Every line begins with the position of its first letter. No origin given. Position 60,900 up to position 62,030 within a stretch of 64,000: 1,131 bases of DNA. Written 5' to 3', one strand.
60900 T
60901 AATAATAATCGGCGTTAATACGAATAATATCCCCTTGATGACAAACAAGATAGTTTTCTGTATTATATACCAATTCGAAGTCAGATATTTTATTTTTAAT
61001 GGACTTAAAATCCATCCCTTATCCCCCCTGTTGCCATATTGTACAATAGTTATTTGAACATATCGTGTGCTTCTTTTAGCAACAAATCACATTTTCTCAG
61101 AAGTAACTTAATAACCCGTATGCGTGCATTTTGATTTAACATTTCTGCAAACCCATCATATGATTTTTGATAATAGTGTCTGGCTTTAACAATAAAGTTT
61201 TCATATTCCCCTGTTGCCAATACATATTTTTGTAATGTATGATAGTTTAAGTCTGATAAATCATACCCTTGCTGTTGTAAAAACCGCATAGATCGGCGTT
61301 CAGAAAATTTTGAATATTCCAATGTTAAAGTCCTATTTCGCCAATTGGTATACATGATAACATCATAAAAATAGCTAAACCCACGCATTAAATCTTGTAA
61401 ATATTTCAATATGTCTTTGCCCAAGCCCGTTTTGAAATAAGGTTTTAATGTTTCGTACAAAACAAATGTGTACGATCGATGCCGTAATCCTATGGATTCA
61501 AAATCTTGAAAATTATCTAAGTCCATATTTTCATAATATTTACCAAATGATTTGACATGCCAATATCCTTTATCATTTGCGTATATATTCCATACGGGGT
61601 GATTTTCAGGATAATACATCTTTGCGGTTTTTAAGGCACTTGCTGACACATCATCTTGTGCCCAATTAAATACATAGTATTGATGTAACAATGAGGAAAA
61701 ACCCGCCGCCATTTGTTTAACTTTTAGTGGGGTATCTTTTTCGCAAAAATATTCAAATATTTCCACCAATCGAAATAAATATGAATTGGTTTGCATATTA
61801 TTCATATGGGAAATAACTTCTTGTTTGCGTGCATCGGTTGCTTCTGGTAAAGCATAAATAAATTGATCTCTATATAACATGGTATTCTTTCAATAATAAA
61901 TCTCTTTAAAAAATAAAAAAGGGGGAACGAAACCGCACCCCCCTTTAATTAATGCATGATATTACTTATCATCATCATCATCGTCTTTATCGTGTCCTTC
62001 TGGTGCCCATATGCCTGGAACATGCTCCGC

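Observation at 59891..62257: M50-like membrane metalloprotease, unknown 276-aa protein and a 44-aa peptide with DDDDDDK tail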

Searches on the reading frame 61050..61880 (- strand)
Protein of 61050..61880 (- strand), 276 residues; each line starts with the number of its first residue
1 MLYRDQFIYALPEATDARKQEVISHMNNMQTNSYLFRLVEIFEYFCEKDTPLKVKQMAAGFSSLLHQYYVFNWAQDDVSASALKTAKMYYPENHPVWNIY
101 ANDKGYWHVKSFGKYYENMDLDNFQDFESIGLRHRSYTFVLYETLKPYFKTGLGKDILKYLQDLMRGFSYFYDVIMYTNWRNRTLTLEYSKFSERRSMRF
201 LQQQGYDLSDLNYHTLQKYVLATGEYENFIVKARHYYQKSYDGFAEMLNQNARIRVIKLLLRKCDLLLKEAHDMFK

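Call 3: search_protein_families(library=pfam, proteins=[window:61050-61880:-], max_evalue=1)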
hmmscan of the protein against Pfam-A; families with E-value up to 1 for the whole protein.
window:61050-61880:- (276 aa): 1 family
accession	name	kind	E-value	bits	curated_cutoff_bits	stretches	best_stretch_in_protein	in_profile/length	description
PF16814.10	Read-through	-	0.18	12.1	27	1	172-246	59-134/182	Read-through domain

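Call 4: search_protein_families(library=ncbifam, proteins=[window:61050-61880:-], max_evalue=1)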
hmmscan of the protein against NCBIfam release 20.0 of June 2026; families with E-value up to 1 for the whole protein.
window:61050-61880:- (276 aa): 1 family
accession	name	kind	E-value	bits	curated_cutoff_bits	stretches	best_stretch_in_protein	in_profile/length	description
NF011267.0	PRK14674.1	equivalog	0.036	14.2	232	1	189-260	7-80/133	hypothetical protein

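Call 7: find_homologous_proteins(query=window:61050-61880:-, max_evalue=0.01)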
Query window:61050-61880:- (276 aa): 2 proteins with E <= 0.01 among 264 candidates.
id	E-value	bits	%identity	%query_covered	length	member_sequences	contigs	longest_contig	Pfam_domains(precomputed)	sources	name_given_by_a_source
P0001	2.6e-106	373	60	100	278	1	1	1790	-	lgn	-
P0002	5.7e-79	284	49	100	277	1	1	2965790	-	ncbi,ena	-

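Call 8: find_encoding_contigs(protein=P0002, flank=8000)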
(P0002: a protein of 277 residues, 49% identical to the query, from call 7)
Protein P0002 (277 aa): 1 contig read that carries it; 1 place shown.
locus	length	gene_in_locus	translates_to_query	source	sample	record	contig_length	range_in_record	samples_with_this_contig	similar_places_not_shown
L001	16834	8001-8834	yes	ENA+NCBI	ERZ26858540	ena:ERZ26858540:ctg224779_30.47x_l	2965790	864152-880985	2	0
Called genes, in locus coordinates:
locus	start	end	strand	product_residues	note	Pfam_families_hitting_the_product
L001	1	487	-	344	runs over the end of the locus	PF02163:Peptidase_M50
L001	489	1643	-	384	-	PF02670:DXP_reductoisom, PF08436:DXP_redisom_C, PF13288:DXPR_C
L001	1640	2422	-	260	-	PF01148:CTP_transf_1, PF01864:CarS-like (weak)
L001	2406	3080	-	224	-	PF01255:Prenyltransf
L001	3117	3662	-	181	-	PF01765:RRF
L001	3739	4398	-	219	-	PF00696:AA_kinase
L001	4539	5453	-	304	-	PF00889:EF_TS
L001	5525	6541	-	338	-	-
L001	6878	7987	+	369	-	-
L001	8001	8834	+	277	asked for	-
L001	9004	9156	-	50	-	-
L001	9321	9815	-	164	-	PF08238:Sel1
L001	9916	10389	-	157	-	-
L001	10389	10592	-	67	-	-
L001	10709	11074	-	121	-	PF02823:ATP-synt_DE_N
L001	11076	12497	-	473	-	PF02874:ATP-synt_ab_N, PF00006:ATP-synt_ab, PF22919:ATP-synt_VA_C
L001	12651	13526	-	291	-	PF00231:ATP-synt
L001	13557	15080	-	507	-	PF02874:ATP-synt_ab_N, PF00006:ATP-synt_ab, PF00306:ATP-synt_ab_C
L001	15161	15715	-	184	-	PF00213:OSCP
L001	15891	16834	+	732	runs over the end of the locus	PF17764:PriA_3primeBD, PF00270:DEAD, PF04851:ResIII, PF00271:Helicase_C (faint), PF18074:PriA_C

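Call 9: find_encoding_contigs(protein=P0001, flank=8000)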
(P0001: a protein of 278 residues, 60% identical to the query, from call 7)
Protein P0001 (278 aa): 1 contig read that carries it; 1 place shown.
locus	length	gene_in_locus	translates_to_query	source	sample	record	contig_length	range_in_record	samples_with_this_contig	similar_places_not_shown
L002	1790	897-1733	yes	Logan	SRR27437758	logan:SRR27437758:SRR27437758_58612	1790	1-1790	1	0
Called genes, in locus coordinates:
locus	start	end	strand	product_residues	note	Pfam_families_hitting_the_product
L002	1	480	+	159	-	?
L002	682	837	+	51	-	-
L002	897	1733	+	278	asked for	-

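Call 21: predict_structure(alignment_id=A1)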
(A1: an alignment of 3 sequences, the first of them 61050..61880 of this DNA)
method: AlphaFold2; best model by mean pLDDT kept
length: 276 residues; sequences in the alignment: 3
mean_pLDDT: 67.9   pTM: 0.71
mean pLDDT of the five models: 67.9, 64.8, 63.4, 52.3, 38.4
residues with pLDDT >= 90: 2; 70-90: 141; 50-70: 90; < 50: 43
segments of 3 or more residues with pLDDT < 50: 69-72, 102-113, 123-133, 176-188
pLDDT, mean of each block of 10 residues (from residue 1): 79 84 71 63 82 79 59 60 72 62 44 49 45 58 82 86 77 49 47 60 72 65 72 87 81 72 78 63
secondary structure, 60 per line:
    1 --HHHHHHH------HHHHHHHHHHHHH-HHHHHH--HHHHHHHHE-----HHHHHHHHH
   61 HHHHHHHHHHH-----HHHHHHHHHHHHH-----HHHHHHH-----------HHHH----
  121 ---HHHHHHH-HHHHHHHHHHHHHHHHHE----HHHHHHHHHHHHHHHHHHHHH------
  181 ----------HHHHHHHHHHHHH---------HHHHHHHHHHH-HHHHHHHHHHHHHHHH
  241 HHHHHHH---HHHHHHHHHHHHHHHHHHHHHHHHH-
elements in order: H3-9 H16-28 H30-35 H38-45 H52-71 H77-89 H95-101 H113-116 H124-130 H132-148 H154-174 H191-203 H213-223 H225-247 H251-275

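Call 24: search_solved_structures(query=A1, max_evalue=10)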
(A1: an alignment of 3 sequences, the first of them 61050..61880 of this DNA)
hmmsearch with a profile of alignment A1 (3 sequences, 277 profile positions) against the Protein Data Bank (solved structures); distinct sequences matched with E-value up to 10: 10.
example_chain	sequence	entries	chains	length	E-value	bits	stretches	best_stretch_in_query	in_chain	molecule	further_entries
9m3i_A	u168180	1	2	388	0.04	16.8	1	196-257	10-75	E3 ubiquitin-protein ligase BRE1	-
5t4j_B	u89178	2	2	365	0.14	15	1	198-240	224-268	HTH-type transcriptional regulatory protein GabR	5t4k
6uxz_B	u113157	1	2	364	0.14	15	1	198-240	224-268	HTH-type transcriptional regulatory protein GabR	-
5x03_A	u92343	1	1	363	0.14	15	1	198-240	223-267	HTH-type transcriptional regulatory protein GabR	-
5x03_B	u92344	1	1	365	0.14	15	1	198-240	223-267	HTH-type transcriptional regulatory protein GabR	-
8vxk_A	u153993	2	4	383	0.15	14.8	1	198-240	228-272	HTH-type transcriptional regulatory protein GabR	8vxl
4n0b_A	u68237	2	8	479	0.2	14.5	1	198-240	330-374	HTH-type transcriptional regulatory protein GabR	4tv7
4mgr_A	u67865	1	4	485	0.2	14.5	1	198-240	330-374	HTH-type transcriptional regulatory protein GabR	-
7bwn_L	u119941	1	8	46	0.79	12.5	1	25-64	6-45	Cellular tumor antigen p53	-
4hb1_A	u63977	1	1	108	2.4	11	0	218-275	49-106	DHP1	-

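Call 30: search_protein_representatives(alignment_id=A1)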
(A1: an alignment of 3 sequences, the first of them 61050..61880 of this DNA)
Query: 3 sequences, 277 profile positions. Proteins with E-value up to 0.001 (for the whole library): 6; up to 1e-10: 4; up to 1e-30: 3. The best 6 are listed.
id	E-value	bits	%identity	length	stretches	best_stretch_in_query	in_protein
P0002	8.2e-151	517.6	-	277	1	1-277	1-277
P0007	1.1e-72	261.4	-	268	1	18-276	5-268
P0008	2.8e-63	230.5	-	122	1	1-120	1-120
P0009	1.2e-15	74.3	-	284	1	16-269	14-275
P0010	5.4e-06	42.6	-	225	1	13-174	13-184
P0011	5.9e-05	39.2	-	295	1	26-274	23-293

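Call 32: find_encoding_contigs(protein=P0007, flank=8000)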
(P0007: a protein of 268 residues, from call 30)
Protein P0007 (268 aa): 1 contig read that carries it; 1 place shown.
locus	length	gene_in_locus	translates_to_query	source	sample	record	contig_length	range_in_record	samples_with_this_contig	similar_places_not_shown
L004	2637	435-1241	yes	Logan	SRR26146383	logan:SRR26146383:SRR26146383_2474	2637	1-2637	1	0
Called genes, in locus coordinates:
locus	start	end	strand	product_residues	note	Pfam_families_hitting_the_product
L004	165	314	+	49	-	-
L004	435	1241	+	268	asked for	-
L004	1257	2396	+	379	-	-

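Call 33: find_encoding_contigs(protein=P0009, flank=8000)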
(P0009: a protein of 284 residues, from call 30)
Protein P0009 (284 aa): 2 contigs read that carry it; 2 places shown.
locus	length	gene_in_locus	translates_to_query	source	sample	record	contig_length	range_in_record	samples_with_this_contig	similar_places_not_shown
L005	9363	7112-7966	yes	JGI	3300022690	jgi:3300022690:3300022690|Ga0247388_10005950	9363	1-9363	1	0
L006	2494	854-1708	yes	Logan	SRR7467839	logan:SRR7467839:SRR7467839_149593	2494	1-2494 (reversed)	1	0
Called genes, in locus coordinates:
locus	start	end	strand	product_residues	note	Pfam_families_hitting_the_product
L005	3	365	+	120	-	?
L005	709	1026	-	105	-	-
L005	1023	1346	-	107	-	-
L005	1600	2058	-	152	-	PF01584:CheW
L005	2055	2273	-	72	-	-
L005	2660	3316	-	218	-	PF01066:CDP-OH_P_transf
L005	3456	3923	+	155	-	PF01467:CTP_transf_like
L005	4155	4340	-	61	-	-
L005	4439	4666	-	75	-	-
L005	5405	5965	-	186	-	PF00872:Transposase_mut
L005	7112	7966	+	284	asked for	-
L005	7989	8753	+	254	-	-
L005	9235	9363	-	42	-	?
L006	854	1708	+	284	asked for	-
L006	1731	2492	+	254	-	?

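Call 34: find_encoding_contigs(protein=P0011, flank=8000)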
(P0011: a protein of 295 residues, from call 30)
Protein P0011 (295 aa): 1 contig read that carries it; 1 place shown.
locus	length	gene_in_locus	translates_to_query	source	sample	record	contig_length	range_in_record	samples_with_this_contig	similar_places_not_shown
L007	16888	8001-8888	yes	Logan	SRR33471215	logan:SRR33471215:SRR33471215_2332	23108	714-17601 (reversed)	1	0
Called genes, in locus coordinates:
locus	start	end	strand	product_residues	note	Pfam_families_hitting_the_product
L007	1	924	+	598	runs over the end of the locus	PF12771:SusD-like_2 (weak), PF14322:SusD-like_3, PF07980:SusD_RagB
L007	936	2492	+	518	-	PF00041:fn3 (faint), PF16318:DUF4957, PF17161:DUF5123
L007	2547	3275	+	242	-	PF00657:Lipase_GDSL, PF13472:Lipase_GDSL_2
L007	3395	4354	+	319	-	PF01095:Pectinesterase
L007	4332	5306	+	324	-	PF01095:Pectinesterase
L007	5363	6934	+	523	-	PF04616:Glyco_hydro_43, PF17851:GH43_C2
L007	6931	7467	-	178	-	-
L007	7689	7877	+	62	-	-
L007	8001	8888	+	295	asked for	-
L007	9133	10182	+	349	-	-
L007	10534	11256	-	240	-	PF01182:Glucosamine_iso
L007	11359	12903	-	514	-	PF00479:G6PD_N, PF02781:G6PD_C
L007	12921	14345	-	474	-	PF03446:NAD_binding_2, PF00393:6PGD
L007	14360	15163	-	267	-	PF00480:ROK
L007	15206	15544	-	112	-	-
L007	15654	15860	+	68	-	-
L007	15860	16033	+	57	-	PF20106:DUF6496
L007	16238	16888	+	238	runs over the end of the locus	PF06580:His_kinase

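Call 35: find_encoding_contigs(protein=P0010, flank=8000)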
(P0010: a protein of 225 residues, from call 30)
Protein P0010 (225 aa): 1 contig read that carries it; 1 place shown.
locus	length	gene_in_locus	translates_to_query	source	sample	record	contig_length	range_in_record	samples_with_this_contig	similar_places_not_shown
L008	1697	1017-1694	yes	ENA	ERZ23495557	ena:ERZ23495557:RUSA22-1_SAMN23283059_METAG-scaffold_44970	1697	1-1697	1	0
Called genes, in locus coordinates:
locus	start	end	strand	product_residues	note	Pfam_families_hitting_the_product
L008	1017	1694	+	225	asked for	-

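Call 44: find_related_loci(query=A1, collection=genome_contigs, flank=6000)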
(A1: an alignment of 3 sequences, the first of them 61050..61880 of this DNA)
Query A1 (276 aa) in genome_contigs; peptide patterns used: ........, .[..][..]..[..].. (x = any residue, [..] = any of these).
34 stretches matched a pattern; 1 encode a relative of the query (tblastn E <= 1e-3); 1 distinct loci.
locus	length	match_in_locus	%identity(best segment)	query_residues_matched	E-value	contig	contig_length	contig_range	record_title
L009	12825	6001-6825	49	1-275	2e-87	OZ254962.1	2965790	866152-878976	MAG: Alphaproteobacteria bacterium isolate 6a02c240-982f-4e10-8450-1c361b460545 genome assembly, chromosome: 1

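Call 45: find_homologous_proteins(query=A4, max_evalue=0.01)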
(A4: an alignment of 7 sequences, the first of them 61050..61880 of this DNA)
Query A4 (7 sequences) (276 aa, profile of the alignment): 3 proteins with E <= 0.01 among 2808 candidates.
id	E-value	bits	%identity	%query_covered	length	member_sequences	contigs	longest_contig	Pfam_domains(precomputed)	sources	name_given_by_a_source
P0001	2.6e-119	416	60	100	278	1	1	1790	-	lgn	-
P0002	2.1e-114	400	49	100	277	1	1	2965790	-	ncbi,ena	-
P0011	1.4e-96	341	20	41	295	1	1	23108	-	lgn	-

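Call 49: search_protein_families(library=pfam, proteins=[L007:9133-10182:+, L004:1257-2396:+, P0009, P0011, P0007, L007:6931-7467:-], max_evalue=1)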
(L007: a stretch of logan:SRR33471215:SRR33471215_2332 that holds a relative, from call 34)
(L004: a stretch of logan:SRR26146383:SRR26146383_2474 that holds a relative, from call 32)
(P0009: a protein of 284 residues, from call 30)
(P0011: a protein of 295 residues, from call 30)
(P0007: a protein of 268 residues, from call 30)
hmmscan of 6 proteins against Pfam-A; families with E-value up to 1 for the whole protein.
L007:9133-10182:+ (349 aa): 2 families
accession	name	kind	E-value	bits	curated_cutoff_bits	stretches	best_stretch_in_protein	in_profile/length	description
PF00413.30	Peptidase_M10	-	0.026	14.8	24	1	270-308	86-127/159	Matrixin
PF10263.15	SprT-like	-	0.12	12.7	25.6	1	276-307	48-79/108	SprT-like family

L004:1257-2396:+ (379 aa): 1 family
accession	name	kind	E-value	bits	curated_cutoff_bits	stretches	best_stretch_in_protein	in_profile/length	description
PF13787.11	HXXEE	-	0.66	11.2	25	1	107-194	38-110/114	Protein of unknown function with HXXEE motif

P0009 (284 aa): 2 families
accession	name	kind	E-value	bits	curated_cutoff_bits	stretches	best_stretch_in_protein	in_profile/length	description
PF23998.1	BTB_BTBDG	-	0.03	15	27.9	1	60-102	8-50/122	BTBDG BTB/POZ domain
PF11527.13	ARL2_Bind_BART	-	0.032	14.9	23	1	63-147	25-112/116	The ARF-like 2 binding protein BART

P0011 (295 aa): 1 family
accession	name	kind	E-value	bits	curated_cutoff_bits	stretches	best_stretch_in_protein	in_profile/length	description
PF18119.6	RIG-I_C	-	0.14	12.5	23.2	1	158-238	8-81/141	RIG-I receptor C-terminal domain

P0007 (268 aa): 0 families

L007:6931-7467:- (178 aa): 0 families

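Call 50: predict_structure(alignment_id=A4)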
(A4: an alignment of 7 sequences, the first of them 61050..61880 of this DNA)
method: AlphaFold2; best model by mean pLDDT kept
length: 276 residues; sequences in the alignment: 7
mean_pLDDT: 86.4   pTM: 0.86
mean pLDDT of the five models: 86.4, 86.0, 85.4, 85.1, 85.0
residues with pLDDT >= 90: 153; 70-90: 97; 50-70: 24; < 50: 2
segments of 3 or more residues with pLDDT < 50: none
pLDDT, mean of each block of 10 residues (from residue 1): 90 92 82 72 88 94 88 85 95 94 85 78 91 91 94 92 94 70 59 91 89 85 92 96 81 74 92 81
secondary structure, 60 per line:
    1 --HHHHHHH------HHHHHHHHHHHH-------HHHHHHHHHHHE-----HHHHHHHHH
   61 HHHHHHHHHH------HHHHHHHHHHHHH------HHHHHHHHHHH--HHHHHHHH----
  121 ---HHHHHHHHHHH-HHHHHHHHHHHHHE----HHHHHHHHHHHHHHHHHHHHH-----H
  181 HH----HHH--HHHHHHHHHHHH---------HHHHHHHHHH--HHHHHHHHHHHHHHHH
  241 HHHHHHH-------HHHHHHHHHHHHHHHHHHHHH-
elements in order: H3-9 H16-27 H35-45 H52-70 H77-89 H96-106 H109-116 H124-134 H136-148 H154-174 H192-203 H213-222 H225-247 H255-275

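Call 54: search_protein_families(library=ncbifam, proteins=[L007:9133-10182:+, L004:1257-2396:+, P0009, P0011], max_evalue=10)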
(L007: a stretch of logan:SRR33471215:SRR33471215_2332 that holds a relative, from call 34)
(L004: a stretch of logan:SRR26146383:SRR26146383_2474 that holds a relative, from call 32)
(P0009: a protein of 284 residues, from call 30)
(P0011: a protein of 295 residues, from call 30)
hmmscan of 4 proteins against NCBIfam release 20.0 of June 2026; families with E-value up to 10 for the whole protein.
L007:9133-10182:+ (349 aa): 0 families

L004:1257-2396:+ (379 aa): 2 families
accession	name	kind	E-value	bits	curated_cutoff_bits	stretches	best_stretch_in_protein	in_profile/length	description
NF041824.1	daptide_HExxH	equivalog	2.3e-09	36.9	300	1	121-279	125-291/379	daptide biosynthesis intramembrane metalloprotease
NF058609.1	RiPP_HExxH_LiaK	equivalog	4.4e-08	33.1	225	1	103-276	43-216/246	YydH/LiaK family epipeptide maturation metalloprotease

P0009 (284 aa): 0 families

P0011 (295 aa): 2 families
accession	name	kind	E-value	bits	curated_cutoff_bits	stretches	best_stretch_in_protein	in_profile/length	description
TIGR01624.1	LRP1_Cterm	paralog_domain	0.013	15.4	36.4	1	168-184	32-48/50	LRP1 C-terminal domain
NF003275.0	PRK04266.1-1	equivalog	0.05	12.8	339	1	100-145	12-56/233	fibrillarin-like rRNA/tRNA 2'-O-methyltransferase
